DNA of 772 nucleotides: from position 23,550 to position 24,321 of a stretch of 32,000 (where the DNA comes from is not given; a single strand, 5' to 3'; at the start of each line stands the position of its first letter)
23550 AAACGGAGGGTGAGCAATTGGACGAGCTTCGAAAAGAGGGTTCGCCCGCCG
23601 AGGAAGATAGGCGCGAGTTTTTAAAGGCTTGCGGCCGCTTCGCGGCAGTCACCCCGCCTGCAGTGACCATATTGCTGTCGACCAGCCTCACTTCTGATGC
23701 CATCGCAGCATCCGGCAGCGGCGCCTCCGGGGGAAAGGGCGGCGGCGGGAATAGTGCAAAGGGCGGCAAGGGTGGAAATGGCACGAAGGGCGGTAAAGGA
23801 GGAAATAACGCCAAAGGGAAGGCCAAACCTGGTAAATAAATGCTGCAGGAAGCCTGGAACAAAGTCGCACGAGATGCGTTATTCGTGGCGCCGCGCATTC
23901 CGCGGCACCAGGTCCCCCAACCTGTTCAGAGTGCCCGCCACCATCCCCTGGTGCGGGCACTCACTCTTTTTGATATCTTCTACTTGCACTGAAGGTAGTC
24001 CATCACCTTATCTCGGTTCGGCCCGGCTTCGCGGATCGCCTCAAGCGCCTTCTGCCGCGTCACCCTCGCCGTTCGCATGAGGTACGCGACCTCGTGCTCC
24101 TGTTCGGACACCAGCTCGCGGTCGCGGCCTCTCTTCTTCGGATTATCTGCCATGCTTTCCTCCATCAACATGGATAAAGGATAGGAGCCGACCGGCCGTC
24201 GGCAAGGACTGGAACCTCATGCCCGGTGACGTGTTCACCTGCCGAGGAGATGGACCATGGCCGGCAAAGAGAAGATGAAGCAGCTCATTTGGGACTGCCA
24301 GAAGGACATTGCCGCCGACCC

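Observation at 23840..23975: Promoter, ~85-nt non-coding transcript and terminator as one unit: candidate EcfG/RpoE2-dependent sRNA (copy 2)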

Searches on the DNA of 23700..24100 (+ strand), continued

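Call 56: search_with_rna_model(model_id=R1, sources=[window, L001, L003, L004, L005, L006, L007, L008, L009, L010, L011, L012, L013, L014, L015, L016, L017, L018, L019, L020], max_evalue=1, make_alignment=true)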
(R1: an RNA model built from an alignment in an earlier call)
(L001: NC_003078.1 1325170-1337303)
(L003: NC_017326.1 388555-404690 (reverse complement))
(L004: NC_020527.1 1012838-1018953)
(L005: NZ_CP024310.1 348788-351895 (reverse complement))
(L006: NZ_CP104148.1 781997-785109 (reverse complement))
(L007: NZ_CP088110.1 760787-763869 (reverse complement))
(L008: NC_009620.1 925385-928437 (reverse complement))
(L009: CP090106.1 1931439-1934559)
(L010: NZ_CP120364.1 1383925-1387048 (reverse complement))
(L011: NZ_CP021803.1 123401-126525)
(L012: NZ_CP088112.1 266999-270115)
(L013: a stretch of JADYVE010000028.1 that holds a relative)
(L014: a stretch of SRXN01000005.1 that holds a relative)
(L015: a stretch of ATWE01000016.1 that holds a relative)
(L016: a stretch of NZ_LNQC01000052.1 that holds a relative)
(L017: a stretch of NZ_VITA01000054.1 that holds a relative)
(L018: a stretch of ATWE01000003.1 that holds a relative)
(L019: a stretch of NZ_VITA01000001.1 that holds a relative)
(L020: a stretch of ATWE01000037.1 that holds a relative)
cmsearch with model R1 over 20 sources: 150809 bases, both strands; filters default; matches with E-value up to 1: 32.
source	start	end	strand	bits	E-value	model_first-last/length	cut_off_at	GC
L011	1539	1627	+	103.2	1.8e-22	1-89/89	no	0.66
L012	1531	1619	+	102.8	2.2e-22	1-89/89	no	0.67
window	23886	23974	+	96.7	5.9e-21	1-89/89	no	0.65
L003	8047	8135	+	96.7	5.9e-21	1-89/89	no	0.65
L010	1534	1624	+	95.7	1e-20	1-89/89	no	0.63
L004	3037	3125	+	94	2.7e-20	1-89/89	no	0.7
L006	1530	1617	+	92.8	4.9e-20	1-89/89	no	0.68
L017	670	757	+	92.8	4.9e-20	1-89/89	no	0.68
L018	5507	5594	-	91.2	1.2e-19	1-89/89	no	0.68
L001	6047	6133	+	90.4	1.8e-19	1-89/89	no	0.64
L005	1531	1617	+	86.7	1.4e-18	1-89/89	no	0.69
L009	1538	1627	+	84.3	5e-18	1-89/89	no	0.73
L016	7621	7713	+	80.7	3.6e-17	1-89/89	no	0.59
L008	1479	1565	+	71.4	5.6e-15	1-89/89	no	0.68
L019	4595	4681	+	71.4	5.6e-15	1-89/89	no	0.68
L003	5806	5892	+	71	7e-15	1-89/89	no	0.67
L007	1532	1619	+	69.7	1.4e-14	1-89/89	no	0.64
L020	4679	4762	-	69.7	1.4e-14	1-89/89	no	0.6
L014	6346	6430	+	65.9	1.1e-13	1-89/89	no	0.61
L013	3037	3121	+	63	5.4e-13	1-89/89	no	0.55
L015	7303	7399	-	53.3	1.1e-10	1-89/89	no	0.64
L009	1582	1614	-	18.4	0.018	45-77/89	no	0.85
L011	1583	1615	-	15.8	0.074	45-77/89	no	0.79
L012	1575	1607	-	15.8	0.074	45-77/89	no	0.79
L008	1523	1551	-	15.4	0.093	47-75/89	no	0.86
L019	4639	4667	-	15.4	0.093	47-75/89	no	0.86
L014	6389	6417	-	14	0.2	45-77/89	no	0.72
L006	1575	1604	-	12.8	0.37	46-76/89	no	0.8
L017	715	744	-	12.8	0.37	46-76/89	no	0.8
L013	3068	3143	-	12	0.57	1-89/89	no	0.53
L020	4693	4717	+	11.3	0.88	47-75/89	no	0.8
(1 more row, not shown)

Alignment A3: 32 matches aligned to the model, 124 columns, each read 5' to 3' on its own strand. Consensus structure (alignment columns), stored with it:
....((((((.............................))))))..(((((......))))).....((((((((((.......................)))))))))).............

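Call 57: search_with_rna_model(model_id=R1, sources=[window, L001, L004, L005, L006, L007, L008, L009, L010, L011, L012, L013, L014, L015, L016, L018, L020], max_evalue=0.000001, make_alignment=true)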
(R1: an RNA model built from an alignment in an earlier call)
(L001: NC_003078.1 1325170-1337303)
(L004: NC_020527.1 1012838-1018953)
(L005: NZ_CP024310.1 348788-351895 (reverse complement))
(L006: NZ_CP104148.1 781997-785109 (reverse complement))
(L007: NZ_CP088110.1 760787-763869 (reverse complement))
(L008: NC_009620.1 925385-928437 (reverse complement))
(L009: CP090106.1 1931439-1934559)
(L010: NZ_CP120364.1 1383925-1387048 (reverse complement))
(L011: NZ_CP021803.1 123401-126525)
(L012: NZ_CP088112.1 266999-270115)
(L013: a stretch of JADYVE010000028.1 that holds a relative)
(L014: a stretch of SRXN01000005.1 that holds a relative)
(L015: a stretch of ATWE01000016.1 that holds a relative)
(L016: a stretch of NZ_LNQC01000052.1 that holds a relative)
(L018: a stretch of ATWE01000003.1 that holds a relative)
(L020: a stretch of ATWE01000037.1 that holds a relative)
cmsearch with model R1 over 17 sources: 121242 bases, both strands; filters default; matches with E-value up to 0.000001: 18.
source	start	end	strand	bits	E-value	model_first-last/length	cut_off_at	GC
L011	1539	1627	+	103.2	1.4e-22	1-89/89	no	0.66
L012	1531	1619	+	102.8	1.7e-22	1-89/89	no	0.67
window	23886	23974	+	96.7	4.7e-21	1-89/89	no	0.65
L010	1534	1624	+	95.7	8.2e-21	1-89/89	no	0.63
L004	3037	3125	+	94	2.2e-20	1-89/89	no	0.7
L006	1530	1617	+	92.8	4e-20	1-89/89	no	0.68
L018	5507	5594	-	91.2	9.5e-20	1-89/89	no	0.68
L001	6047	6133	+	90.4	1.5e-19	1-89/89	no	0.64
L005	1531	1617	+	86.7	1.1e-18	1-89/89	no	0.69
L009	1538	1627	+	84.3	4e-18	1-89/89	no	0.73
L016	7621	7713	+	80.7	2.9e-17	1-89/89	no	0.59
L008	1479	1565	+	71.4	4.5e-15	1-89/89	no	0.68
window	20195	20281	+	71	5.6e-15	1-89/89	no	0.67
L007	1532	1619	+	69.7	1.1e-14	1-89/89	no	0.64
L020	4679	4762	-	69.7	1.1e-14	1-89/89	no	0.6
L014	6346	6430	+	65.9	8.8e-14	1-89/89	no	0.61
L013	3037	3121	+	63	4.4e-13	1-89/89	no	0.55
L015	7303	7399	-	53.3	8.7e-11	1-89/89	no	0.64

Alignment A4: 18 matches aligned to the model, 115 columns, each read 5' to 3' on its own strand. Consensus structure (alignment columns), stored with it:
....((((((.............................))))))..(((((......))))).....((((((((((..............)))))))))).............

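Call 85: search_with_rna_model(model_id=R1, sources=[L022, L021], max_evalue=10, filters=off)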
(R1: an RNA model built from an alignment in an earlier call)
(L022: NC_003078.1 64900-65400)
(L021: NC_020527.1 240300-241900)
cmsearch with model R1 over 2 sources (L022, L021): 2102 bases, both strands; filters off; matches with E-value up to 10: 31.
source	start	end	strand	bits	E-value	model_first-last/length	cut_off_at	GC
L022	168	258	+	47.4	3.6e-11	1-89/89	no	0.64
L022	216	245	-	12.9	0.0051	46-76/89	no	0.73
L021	249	345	-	7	0.12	1-89/89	no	0.59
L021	676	768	+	6.9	0.13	1-89/89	no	0.61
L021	718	801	-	6.8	0.14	1-89/89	no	0.64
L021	1263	1331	+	5.6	0.27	1-89/89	no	0.57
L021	494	561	-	4.3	0.54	1-89/89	no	0.71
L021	309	337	+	3.9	0.67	43-77/89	no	0.69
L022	282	353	-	3.5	0.82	1-89/89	no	0.62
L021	137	192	-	2.7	1.3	1-89/89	no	0.7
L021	432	508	+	2.4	1.5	1-89/89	no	0.7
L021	1135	1219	-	2.2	1.7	1-89/89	no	0.75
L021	258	300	+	0.9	3.4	42-77/89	no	0.56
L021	1347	1379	-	0.9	3.4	46-76/89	no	0.73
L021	1563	1587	+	0.8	3.6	49-73/89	no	0.8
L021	1292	1319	-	0.7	3.7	49-73/89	no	0.71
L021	551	614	+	0.7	3.9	1-89/89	no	0.7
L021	578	595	-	0.6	4.1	5-22/89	no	0.72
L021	475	492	-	0.4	4.5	5-22/89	no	0.83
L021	776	835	+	0.2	4.9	1-89/89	no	0.5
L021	1257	1273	-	0.1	5.3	53-69/89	no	0.71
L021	32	66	+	0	5.6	49-73/89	no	0.57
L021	32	66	-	-0.1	5.8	49-73/89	no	0.57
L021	1476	1523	+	-0.1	6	1-89/89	no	0.56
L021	1411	1475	-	-0.6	7.7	1-89/89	no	0.48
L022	313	326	+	-0.6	7.8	24-40/89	no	0.86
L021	686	705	-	-0.8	8.7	1-89/89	no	0.45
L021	949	973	+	-0.9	9.1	49-73/89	no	0.64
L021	357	368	-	-1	9.4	8-19/89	no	0.42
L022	110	128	+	-1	9.5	1-89/89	no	0.63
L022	267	298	+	-1.1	9.9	50-72/89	no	0.78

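Call 89: search_with_rna_model(model_id=R1, source=window, max_evalue=1, filters=off)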
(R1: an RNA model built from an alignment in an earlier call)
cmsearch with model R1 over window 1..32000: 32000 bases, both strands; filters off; matches with E-value up to 1: 8.
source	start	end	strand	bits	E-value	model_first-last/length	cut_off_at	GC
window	23886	23974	+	96.7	1.3e-21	1-89/89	no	0.65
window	20195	20281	+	71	1.5e-15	1-89/89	no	0.67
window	23929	23962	-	14.5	0.032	45-77/89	no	0.74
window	9035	9103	-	11.4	0.17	1-89/89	no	0.72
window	3872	3971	+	11.2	0.19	1-89/89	no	0.44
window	681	751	+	10.6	0.27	1-89/89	no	0.69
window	10664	10755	+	10.3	0.31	1-89/89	no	0.59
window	701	772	-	9.2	0.57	1-89/89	no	0.61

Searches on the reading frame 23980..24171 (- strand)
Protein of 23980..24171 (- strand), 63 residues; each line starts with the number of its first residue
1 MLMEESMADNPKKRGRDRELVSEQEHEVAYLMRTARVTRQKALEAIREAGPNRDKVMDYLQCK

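Call 64: search_protein_families(library=pfam, proteins=[window:23980-24171:-], max_evalue=0.01)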
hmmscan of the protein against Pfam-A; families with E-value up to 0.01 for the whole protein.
window:23980-24171:- (63 aa): 1 family
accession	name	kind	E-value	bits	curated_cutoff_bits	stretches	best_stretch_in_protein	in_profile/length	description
PF12244.13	DUF3606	-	6.5e-15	55.1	24.3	1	9-61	1-54/54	Protein of unknown function (DUF3606)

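Call 72: search_protein_families(library=ncbifam, proteins=[window:23980-24171:-], max_evalue=0.1)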
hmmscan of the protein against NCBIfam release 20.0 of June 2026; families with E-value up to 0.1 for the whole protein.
window:23980-24171:- (63 aa): 0 families
